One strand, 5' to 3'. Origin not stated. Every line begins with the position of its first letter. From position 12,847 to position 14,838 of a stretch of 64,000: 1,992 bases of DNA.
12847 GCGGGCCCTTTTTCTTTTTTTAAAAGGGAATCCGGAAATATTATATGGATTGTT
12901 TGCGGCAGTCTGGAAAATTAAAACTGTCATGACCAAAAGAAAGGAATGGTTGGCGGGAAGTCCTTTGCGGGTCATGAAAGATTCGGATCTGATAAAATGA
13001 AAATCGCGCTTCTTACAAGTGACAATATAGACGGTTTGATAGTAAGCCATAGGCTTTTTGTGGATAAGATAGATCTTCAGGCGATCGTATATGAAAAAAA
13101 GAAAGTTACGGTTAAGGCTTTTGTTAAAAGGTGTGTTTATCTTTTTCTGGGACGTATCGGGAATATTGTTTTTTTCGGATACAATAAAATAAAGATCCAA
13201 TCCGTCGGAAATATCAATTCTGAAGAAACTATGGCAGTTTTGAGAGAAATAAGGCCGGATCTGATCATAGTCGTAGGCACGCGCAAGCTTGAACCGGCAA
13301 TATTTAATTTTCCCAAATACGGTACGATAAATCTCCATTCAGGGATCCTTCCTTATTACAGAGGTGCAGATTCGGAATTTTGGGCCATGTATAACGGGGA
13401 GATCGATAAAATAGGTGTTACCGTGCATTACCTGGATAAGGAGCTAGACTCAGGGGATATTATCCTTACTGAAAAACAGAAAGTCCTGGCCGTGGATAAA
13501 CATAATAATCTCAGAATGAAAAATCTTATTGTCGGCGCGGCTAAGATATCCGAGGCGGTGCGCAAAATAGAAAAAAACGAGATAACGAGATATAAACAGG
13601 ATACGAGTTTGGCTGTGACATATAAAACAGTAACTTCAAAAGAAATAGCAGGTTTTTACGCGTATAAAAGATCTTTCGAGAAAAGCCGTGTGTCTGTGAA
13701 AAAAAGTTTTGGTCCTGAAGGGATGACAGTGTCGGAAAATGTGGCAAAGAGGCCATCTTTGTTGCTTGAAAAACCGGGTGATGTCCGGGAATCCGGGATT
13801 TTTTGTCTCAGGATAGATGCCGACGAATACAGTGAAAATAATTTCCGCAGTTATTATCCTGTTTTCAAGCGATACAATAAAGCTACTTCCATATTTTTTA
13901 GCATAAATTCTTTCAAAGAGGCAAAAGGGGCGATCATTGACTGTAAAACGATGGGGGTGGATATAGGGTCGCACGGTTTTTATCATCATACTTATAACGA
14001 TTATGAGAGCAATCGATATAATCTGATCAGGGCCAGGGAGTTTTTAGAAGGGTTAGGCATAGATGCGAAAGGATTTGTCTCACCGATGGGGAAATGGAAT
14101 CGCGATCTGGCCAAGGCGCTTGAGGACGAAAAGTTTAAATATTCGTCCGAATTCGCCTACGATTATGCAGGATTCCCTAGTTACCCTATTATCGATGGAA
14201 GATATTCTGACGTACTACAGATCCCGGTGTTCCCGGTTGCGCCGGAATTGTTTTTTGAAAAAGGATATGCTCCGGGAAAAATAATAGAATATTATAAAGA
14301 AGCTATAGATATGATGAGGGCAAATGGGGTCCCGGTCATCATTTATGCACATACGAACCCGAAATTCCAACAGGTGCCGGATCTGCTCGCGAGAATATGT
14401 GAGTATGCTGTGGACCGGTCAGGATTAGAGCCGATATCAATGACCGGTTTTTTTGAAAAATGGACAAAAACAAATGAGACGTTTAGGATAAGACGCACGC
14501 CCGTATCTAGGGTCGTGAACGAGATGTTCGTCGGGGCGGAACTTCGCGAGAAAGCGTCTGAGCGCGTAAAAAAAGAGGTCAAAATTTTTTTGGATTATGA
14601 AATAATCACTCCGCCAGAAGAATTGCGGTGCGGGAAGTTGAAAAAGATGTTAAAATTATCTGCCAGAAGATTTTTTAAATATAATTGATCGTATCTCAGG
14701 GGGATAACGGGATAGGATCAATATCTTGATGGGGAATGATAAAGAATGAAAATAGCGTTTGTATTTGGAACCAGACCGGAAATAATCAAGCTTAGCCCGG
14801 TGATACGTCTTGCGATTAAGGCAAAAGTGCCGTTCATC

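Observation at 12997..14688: Single-polypeptide fusion of a formyltransferase domain and a NodB-type deacetylase/deformylase, next to ArnC-like and ArnT-like genes (Arn-like lipid-linked formamido-sugar pathway)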

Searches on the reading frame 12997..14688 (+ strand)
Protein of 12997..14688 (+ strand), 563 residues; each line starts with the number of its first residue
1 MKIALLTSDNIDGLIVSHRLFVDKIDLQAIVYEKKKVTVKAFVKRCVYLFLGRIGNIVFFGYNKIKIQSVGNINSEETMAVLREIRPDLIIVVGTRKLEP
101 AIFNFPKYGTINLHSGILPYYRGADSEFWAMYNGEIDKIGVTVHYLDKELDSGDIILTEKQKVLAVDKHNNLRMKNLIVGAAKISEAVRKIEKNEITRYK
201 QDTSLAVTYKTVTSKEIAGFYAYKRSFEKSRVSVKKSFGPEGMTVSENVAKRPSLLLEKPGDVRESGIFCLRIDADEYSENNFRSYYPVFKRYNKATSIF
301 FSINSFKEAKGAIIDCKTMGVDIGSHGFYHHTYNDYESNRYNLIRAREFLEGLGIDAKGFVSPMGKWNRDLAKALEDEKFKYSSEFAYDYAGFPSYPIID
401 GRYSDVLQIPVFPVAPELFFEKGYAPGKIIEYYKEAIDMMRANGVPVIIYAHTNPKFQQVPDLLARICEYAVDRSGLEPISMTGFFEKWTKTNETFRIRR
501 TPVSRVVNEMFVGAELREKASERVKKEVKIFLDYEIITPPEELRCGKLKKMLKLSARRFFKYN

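Call 4: search_protein_families(library=pfam, proteins=[window:12997-14688:+], max_evalue=0.01)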
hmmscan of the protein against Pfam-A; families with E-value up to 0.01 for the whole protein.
window:12997-14688:+ (563 aa): 3 families
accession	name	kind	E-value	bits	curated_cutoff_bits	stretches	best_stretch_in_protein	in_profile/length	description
PF00551.24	Formyl_trans_N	-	3.6e-18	66.4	26.1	1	74-175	67-168/181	Formyl transferase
PF01522.26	Polysacc_deac_1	-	7.7e-09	36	23.1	1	276-381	14-122/124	Polysaccharide deacetylase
PF10096.14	DUF2334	-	0.0004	20.5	26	1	315-403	61-154/203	Uncharacterized protein conserved in bacteria (DUF2334)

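Call 6: search_protein_families(library=ncbifam, proteins=[window:12997-14688:+], max_evalue=0.001)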
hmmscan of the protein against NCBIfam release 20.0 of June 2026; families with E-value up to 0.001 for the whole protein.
window:12997-14688:+ (563 aa): 8 families
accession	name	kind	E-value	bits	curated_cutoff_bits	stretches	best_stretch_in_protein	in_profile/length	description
NF005998.1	PRK08125.1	equivalog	2.7e-18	65.7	777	1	63-215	52-204/649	bifunctional UDP-4-amino-4-deoxy-L-arabinose formyltransferase/UDP-glucuronic acid oxidase ArnA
TIGR00460.1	fmt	equivalog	7.2e-18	64.7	201.5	1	74-216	67-208/315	methionyl-tRNA formyltransferase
NF005414.0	PRK06988.1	equivalog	5.8e-15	55.1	316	1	65-200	56-191/311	formyltransferase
TIGR00639.1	PurN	equivalog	4.4e-12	45.9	150.1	1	78-188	71-181/192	phosphoribosylglycinamide formyltransferase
NF005755.0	PRK07579.1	equivalog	4e-10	39.9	238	1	110-203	88-179/245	dTDP-4-amino-4,6-dideoxyglucose formyltransferase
NF004684.0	PRK06027.1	subfamily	1.2e-08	35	223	1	75-201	154-280/286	formyltetrahydrofolate deformylase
TIGR00655.1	PurU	equivalog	2.4e-08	33.9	285.95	1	75-201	149-275/280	formyltetrahydrofolate deformylase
TIGR02764.1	spore_ybaN_pdaB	equivalog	0.00068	19.5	237.4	0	286-381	24-122/191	polysaccharide deacetylase family sporulation protein PdaB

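Call 7: find_homologous_proteins(query=window:12997-14688:+, max_evalue=0.001)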
Query window:12997-14688:+ (563 aa): 121 proteins with E <= 0.001 among 8000 candidates; the best 120 are listed.
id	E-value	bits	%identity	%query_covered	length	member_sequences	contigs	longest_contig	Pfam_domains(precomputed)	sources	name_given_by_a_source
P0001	0.0e+0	1271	100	100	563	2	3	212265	PF01522.27,PF00551.25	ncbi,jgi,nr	ncbi:MAG TPA: formyltransferase family protein [Candidatus Omnitrophota bacterium]|nr:formyltransfer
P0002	7.7e-188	643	55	99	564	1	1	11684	PF01522.27,PF00551.25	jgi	jgi:folate-dependent phosphoribosylglycinamide formyltransferase PurN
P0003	1.8e-177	609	51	99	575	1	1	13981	PF01522.27,PF00551.25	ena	-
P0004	2.6e-177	609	51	99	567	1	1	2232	PF01522.27,PF00551.25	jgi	jgi:folate-dependent phosphoribosylglycinamide formyltransferase PurN/peptidoglycan/xylan/chitin dea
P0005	5.9e-165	568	47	99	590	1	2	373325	PF01522.27,PF00551.25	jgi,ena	-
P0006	8.0e-164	564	48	99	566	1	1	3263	PF01522.27,PF00551.25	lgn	-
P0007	1.2e-158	547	46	99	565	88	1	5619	PF01522.27,PF00551.25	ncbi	-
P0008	6.2e-158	545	48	100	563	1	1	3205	PF01522.27,PF00551.25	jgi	jgi:folate-dependent phosphoribosylglycinamide formyltransferase PurN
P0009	6.1e-157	541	48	99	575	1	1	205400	PF01522.27,PF00551.25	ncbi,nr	ncbi:MAG: polysaccharide deacetylase family protein [Candidatus Omnitrophica bacterium]|nr:polysacch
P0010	1.4e-153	530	45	99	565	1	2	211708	PF01522.27,PF00551.25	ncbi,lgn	-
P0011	1.1e-149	517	44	99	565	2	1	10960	PF01522.27,PF00551.25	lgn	-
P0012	1.0e-146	508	44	99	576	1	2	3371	PF01522.27,PF00551.25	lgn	-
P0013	3.1e-146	506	44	99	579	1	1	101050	PF01522.27,PF00551.25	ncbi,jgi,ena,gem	ncbi:MAG: formyltransferase family protein [Candidatus Omnitrophota bacterium]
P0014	5.9e-144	499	44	99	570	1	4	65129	PF01522.27,PF00551.25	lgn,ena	-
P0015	8.0e-143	495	44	100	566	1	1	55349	PF00551.25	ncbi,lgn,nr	ncbi:MAG: hypothetical protein HZC15_04100 [Candidatus Omnitrophica bacterium]|nr:hypothetical prote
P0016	1.6e-142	494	45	97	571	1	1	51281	PF01522.27,PF00551.25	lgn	-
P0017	1.3e-141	491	44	100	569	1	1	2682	PF01522.27,PF00551.25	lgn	-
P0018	7.4e-141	488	44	99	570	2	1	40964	PF01522.27,PF00551.25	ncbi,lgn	-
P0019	3.0e-140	486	44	99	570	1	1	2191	PF01522.27,PF00551.25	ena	-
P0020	2.9e-138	480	44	99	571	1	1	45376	PF01522.27,PF00551.25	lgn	-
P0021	3.8e-138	479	43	99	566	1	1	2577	PF01522.27,PF00551.25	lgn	-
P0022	1.0e-137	478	43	98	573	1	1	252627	PF01522.27,PF00551.25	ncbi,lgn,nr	ncbi:MAG: formyltransferase family protein [Candidatus Omnitrophota bacterium]|nr:formyltransferase 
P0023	3.3e-137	476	45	87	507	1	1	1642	PF01522.27,PF00551.25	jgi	jgi:folate-dependent phosphoribosylglycinamide formyltransferase PurN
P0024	9.8e-136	471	41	99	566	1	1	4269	PF01522.27,PF00551.25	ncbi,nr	ncbi:MAG: formyltransferase family protein [Candidatus Omnitrophica bacterium]|nr:formyltransferase 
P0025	5.3e-132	459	41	100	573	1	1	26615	PF01522.27,PF00551.25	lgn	-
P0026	3.2e-131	456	42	97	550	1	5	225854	PF01522.27,PF00551.25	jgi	-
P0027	1.2e-128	448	40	99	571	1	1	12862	PF10096.15,PF01522.27,PF00551.25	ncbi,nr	ncbi:MAG: hypothetical protein KBA46_03045 [Candidatus Omnitrophica bacterium]|nr:hypothetical prote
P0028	6.0e-128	446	42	99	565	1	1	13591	PF01522.27,PF00551.25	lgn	-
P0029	7.4e-125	436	41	99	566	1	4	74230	PF01522.27,PF00551.25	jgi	-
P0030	2.6e-124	434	40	99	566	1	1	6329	PF01522.27,PF00551.25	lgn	-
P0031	9.4e-124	432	41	98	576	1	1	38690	PF01522.27,PF00551.25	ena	-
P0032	9.6e-121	422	40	98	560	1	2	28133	PF01522.27,PF00551.25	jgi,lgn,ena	-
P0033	1.9e-113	398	39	99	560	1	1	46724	PF01522.27,PF00551.25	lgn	-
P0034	5.8e-105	370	50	59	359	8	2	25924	PF01522.27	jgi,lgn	jgi:peptidoglycan/xylan/chitin deacetylase (PgdA/CDA1 family)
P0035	6.0e-104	366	50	58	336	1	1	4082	PF01522.27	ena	-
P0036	1.4e-103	365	52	58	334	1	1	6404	PF01522.27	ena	-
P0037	3.3e-101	357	49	58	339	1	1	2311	PF01522.27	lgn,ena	-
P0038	3.1e-100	354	50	58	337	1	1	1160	PF01522.27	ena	-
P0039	1.6e-98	349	48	58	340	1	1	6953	PF01522.27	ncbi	-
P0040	4.5e-98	347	49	57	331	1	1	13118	PF01522.27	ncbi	ncbi:polysaccharide deacetylase family protein [Candidatus Omnitrophota bacterium]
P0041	4.9e-98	347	49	58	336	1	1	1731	PF01522.27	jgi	-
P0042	1.1e-96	343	49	58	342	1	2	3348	PF01522.27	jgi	jgi:peptidoglycan/xylan/chitin deacetylase (PgdA/CDA1 family)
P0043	5.2e-96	340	49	60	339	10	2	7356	PF01522.27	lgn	-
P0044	8.1e-96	340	47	59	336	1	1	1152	PF01522.27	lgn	-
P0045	1.7e-95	339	47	59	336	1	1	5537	PF01522.27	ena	-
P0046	1.9e-95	338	49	57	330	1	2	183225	PF01522.27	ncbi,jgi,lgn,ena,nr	ncbi:MAG: polysaccharide deacetylase family protein [Candidatus Omnitrophota bacterium]|nr:polysacch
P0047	3.5e-95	338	47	58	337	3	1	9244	PF01522.27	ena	-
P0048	4.7e-95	337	49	59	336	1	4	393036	PF01522.27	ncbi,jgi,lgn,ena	-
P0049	7.7e-94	333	48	59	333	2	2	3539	PF01522.27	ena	-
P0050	2.5e-93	331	55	45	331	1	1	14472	PF01522.27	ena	-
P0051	4.0e-93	331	48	59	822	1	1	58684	PF13847.13,PF13489.13,PF08003.18,PF02353.27,PF13649.13,PF01522.27,PF00535.33,PF01209.25,PF08241.19,PF08242.19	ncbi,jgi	jgi:ubiquinone/menaquinone biosynthesis C-methylase UbiE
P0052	7.0e-93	330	47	57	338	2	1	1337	PF01522.27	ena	-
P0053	1.1e-92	329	47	58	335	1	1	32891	PF01522.27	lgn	-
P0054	9.3e-92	326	49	58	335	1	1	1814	PF01522.27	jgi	jgi:hypothetical protein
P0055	1.1e-91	326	49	59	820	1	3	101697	PF13847.13,PF13489.13,PF08003.18,PF13649.13,PF01522.27,PF00535.33,PF01209.25,PF08241.19,PF08242.19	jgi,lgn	-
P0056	7.3e-91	323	46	59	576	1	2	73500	PF07021.19,PF13847.13,PF13489.13,PF08003.18,PF13649.13,PF01522.27,PF05219.18,PF01209.25,PF08241.19,PF08242.19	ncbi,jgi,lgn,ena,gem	-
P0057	1.4e-90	322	45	58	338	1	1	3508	PF01522.27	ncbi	ncbi:polysaccharide deacetylase family protein [Candidatus Omnitrophota bacterium]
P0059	7.5e-88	313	47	57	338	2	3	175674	PF01522.27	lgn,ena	-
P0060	1.0e-87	313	45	59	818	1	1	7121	PF13847.13,PF13489.13,PF08003.18,PF02353.27,PF13649.13,PF01522.27,PF00535.33,PF01209.25,PF08241.19,PF08242.19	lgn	-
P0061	2.8e-87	311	47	57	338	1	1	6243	PF01522.27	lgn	-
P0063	5.7e-87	310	47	58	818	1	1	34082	PF13847.13,PF13489.13,PF08003.18,PF02353.27,PF13649.13,PF01522.27,PF00535.33,PF01209.25,PF08241.19,PF08242.19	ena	-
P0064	7.5e-87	310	49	53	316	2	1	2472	PF01522.27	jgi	jgi:hypothetical protein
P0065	1.0e-86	310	45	60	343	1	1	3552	PF01522.27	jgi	jgi:peptidoglycan/xylan/chitin deacetylase (PgdA/CDA1 family)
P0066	1.0e-85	306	45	60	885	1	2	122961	PF13847.13,PF13489.13,PF08003.18,PF13649.13,PF00535.33,PF01209.25,PF08241.19,PF08242.19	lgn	-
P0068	5.8e-83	297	44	58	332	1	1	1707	PF01522.27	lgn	-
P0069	5.8e-78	281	47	54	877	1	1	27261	PF13847.13,PF13489.13,PF08003.18,PF13649.13,PF01522.27,PF00535.33,PF01209.25,PF08241.19,PF08242.19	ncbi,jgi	jgi:GT2 family glycosyltransferase/ubiquinone/menaquinone biosynthesis C-methylase UbiE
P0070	1.3e-77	280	51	44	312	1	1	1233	PF01522.27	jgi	jgi:hypothetical protein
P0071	1.1e-76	276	44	59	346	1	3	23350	PF01522.27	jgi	jgi:hypothetical protein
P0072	8.9e-62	227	36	59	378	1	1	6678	PF01522.27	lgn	-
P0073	1.7e-28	117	32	40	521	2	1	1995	PF01522.27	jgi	jgi:peptidoglycan/xylan/chitin deacetylase (PgdA/CDA1 family)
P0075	5.0e-26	109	32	40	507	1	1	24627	-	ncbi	-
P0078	1.4e-24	105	30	42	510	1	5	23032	PF01522.27,PF22537.2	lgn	-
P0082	3.7e-22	97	31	40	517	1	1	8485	PF01522.27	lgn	-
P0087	1.8e-19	88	28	41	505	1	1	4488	PF01522.27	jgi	jgi:hypothetical protein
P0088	8.2e-19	86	37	24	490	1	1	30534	PF00551.25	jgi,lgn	-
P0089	4.6e-17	80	37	25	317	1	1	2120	PF00551.25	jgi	jgi:methionyl-tRNA formyltransferase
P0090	5.9e-17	79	53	14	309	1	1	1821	PF00551.25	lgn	-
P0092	3.4e-15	74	34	25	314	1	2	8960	PF00551.25,PF02911.24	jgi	jgi:methionyl-tRNA formyltransferase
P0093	5.1e-15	73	33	36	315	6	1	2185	PF00551.25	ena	-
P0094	6.3e-15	73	34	25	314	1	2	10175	PF00551.25,PF02911.24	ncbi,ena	-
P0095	9.9e-15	72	31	29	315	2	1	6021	PF00551.25,PF02911.24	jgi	-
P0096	2.1e-14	71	36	27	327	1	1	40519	PF00551.25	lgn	-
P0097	5.2e-14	70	33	25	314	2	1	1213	PF00551.25,PF02911.24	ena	-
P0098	8.4e-14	69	38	21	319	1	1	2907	PF00551.25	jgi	jgi:methionyl-tRNA formyltransferase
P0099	1.1e-13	69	36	23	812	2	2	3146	PF00551.25,PF02911.24,PF03739.20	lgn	-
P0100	1.6e-13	68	31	25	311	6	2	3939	PF00551.25,PF02911.24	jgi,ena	-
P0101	2.6e-13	67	37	22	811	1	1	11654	PF00551.25,PF02911.24,PF03739.20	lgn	-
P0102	2.9e-13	67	36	24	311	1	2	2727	PF00551.25,PF02911.24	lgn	-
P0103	4.6e-13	67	37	22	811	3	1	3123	PF00551.25,PF02911.24,PF03739.20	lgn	-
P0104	9.3e-12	62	35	20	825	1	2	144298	PF00551.25,PF02911.24,PF03739.20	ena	-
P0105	1.7e-11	61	36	21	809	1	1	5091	PF00551.25,PF02911.24,PF03739.20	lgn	-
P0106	2.3e-11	61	34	21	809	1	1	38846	PF00551.25,PF02911.24,PF03739.20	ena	-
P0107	2.7e-11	61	34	21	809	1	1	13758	PF00551.25,PF02911.24,PF03739.20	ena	-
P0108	3.9e-10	57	31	23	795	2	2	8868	PF00551.25,PF02911.24,PF03739.20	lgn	-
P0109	5.4e-10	56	25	37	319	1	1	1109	PF00551.25,PF02911.24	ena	-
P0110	6.6e-10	56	35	23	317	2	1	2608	PF00551.25,PF02911.24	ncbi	-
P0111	9.6e-10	56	30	23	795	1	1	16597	PF00551.25,PF02911.24,PF03739.20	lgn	-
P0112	1.7e-8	51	32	25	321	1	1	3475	PF00551.25,PF02911.24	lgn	-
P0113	3.8e-8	50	33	19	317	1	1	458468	PF00551.25,PF02911.24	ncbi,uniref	ncbi:Methionyl-tRNA formyltransferase [Buchnera aphidicola (Periphyllus testudinaceus)]|uniref:methi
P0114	5.9e-8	50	31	23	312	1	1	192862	PF00551.25,PF02911.24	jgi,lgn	jgi:methionyl-tRNA formyltransferase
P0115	1.6e-7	48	30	23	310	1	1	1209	PF00551.25,PF02911.24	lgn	-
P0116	2.8e-7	47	44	16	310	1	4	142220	PF00551.25,PF02911.24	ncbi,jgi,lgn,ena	ncbi:MAG TPA: methionyl-tRNA formyltransferase [Bacteroidia bacterium]|jgi:methionyl-tRNA formyltran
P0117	5.8e-7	46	30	25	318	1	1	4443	PF00551.25,PF02911.24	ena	-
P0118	3.0e-6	44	33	23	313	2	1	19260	PF00551.25,PF02911.24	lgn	-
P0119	3.6e-5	40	36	16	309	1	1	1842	PF00551.25,PF02911.24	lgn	-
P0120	1.0e-4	39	29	25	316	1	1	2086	PF00551.25,PF02911.24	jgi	jgi:methionyl-tRNA formyltransferase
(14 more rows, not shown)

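Call 8: search_solved_structures(query=window:12997-14688:+, max_evalue=0.01, show_alignments=3)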
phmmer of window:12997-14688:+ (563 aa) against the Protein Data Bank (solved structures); distinct sequences matched with E-value up to 0.01: 70 (the best 60 are shown).
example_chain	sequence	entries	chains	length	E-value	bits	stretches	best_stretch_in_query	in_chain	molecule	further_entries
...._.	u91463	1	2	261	1.2e-13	53.6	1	72-194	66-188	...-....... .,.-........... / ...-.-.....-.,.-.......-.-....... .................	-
5vyr_A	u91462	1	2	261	1.2e-13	53.5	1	72-194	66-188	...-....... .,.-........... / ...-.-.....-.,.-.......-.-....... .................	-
5vyt_A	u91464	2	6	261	1.7e-13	53.1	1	72-194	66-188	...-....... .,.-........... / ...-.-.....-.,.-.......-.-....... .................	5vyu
3q0i_A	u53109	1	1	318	1.1e-11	47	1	66-218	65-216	Methionyl-tRNA formyltransferase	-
5uai_A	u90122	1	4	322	7.5e-11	44.3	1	72-216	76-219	Methionyl-tRNA formyltransferase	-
4iqf_A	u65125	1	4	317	8e-11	44.2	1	82-203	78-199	Methionyl-tRNA formyltransferase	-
3tqq_A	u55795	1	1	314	3.4e-10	42.1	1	72-227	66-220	Methionyl-tRNA formyltransferase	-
1fmt_A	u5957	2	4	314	4.3e-10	41.8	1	73-218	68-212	METHIONYL-TRNA FMET FORMYLTRANSFERASE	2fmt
1s3i_A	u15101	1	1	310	4.6e-10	41.7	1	99-218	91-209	10-formyltetrahydrofolate dehydrogenase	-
2bw0_A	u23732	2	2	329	5.5e-10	41.4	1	101-218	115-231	10-FORMYLTETRAHYDROFOLATE DEHYDROGENASE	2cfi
4qpd_A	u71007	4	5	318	9.1e-10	40.7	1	101-216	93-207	10-formyltetrahydrofolate dehydrogenase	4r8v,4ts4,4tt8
6ci4_A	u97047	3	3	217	3e-09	39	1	81-159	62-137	formyltransferase PseJ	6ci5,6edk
7rlt_A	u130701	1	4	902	3e-09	39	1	100-218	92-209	Cytosolic 10-formyltetrahydrofolate dehydrogenase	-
7rlu_A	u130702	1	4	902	3e-09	39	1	100-218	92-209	Cytosolic 10-formyltetrahydrofolate dehydrogenase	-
6ci2_A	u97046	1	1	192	3.9e-09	38.6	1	81-159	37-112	formyltransferase PseJ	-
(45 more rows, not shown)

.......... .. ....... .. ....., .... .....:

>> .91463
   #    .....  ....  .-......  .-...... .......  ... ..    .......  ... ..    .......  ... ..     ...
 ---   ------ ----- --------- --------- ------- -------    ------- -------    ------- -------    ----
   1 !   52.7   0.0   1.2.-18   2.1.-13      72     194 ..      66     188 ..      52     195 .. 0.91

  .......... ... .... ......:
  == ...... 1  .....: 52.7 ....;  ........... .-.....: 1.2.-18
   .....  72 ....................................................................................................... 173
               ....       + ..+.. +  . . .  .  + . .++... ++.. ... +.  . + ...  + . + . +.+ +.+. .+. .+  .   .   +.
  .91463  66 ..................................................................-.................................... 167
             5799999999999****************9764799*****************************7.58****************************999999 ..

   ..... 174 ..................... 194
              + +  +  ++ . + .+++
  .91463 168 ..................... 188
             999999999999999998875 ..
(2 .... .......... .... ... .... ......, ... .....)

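Call 13: find_encoding_contigs(protein=P0005, flank=10000, max_places=2)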
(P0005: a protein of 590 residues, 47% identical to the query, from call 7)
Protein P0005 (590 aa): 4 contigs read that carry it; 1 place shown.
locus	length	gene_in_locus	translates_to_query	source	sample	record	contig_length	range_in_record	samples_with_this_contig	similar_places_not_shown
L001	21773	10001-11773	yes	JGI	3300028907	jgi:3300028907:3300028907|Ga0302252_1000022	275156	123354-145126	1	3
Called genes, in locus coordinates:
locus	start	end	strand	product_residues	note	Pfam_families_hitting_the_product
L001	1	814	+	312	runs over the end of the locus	PF00535:Glycos_transf_2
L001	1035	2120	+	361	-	PF13439:Glyco_transf_4, PF13579:Glyco_trans_4_4, PF00534:Glycos_transf_1, PF13692:Glyco_trans_1_4, PF20706:GT4-conflict (weak)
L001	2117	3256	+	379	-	PF13439:Glyco_transf_4, PF13692:Glyco_trans_1_4, PF00534:Glycos_transf_1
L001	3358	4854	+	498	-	PF01139:RtcB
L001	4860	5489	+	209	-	PF02223:Thymidylate_kin (weak)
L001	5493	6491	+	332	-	PF03966:Trm112p (faint), PF13489:Methyltransf_23 (weak), PF08241:Methyltransf_11, PF13649:Methyltransf_25, PF08242:Methyltransf_12 (faint)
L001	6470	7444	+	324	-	PF03706:LPG_synthase_TM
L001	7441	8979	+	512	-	-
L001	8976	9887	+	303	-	PF00535:Glycos_transf_2, PF13641:Glyco_tranf_2_3 (weak)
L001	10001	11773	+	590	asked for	PF00551:Formyl_trans_N, PF01522:Polysacc_deac_1 (weak)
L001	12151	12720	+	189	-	PF05708:Peptidase_C92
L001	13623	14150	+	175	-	PF10543:ORF6N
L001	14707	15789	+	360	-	PF10613:Lig_chan-Glu_bd (faint), PF00497:SBP_bac_3, PF00060:Lig_chan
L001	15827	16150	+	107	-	PF02311:AraC_binding, PF07883:Cupin_2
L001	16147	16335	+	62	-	-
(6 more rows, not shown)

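Call 14: find_encoding_contigs(protein=P0022, flank=10000, max_places=2)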
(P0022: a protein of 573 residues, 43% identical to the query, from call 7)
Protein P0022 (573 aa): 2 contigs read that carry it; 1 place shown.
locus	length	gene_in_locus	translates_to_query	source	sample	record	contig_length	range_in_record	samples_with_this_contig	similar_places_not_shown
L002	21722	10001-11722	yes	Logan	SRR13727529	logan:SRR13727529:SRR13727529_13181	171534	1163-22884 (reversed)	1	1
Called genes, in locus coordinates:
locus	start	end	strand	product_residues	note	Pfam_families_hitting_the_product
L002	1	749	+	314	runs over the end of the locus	PF00535:Glycos_transf_2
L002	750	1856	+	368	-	PF13439:Glyco_transf_4, PF00534:Glycos_transf_1, PF13692:Glyco_trans_1_4, PF13524:Glyco_trans_1_2 (weak)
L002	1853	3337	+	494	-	PF02310:B12-binding, PF04055:Radical_SAM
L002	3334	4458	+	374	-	PF13439:Glyco_transf_4 (weak), PF13692:Glyco_trans_1_4, PF00534:Glycos_transf_1 (weak)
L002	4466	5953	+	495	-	PF01139:RtcB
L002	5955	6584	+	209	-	PF02223:Thymidylate_kin (faint)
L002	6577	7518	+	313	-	PF03706:LPG_synthase_TM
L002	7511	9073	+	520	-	PF13231:PMT_2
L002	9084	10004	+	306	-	PF00535:Glycos_transf_2, PF13641:Glyco_tranf_2_3, PF13632:Glyco_trans_2_3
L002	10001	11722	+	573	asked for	PF00551:Formyl_trans_N, PF01522:Polysacc_deac_1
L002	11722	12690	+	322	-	PF00106:adh_short (faint), PF01073:3Beta_HSD, PF01370:Epimerase, PF02719:Polysacc_synt_2, PF04321:RmlD_sub_bind, PF16363:GDP_Man_Dehyd, PF07993:NAD_binding_4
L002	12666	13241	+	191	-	PF25084:LbH_EIF2B, PF14602:Hexapep_2 (faint), PF00132:Hexapep, PF25087:GMPPB_C (weak), PF00132:Hexapep (weak)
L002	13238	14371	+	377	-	PF03663:Glyco_hydro_76 (weak), PF07470:Glyco_hydro_88 (faint)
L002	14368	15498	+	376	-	PF02350:Epimerase_2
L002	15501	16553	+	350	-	PF13439:Glyco_transf_4 (weak), PF00534:Glycos_transf_1, PF13692:Glyco_trans_1_4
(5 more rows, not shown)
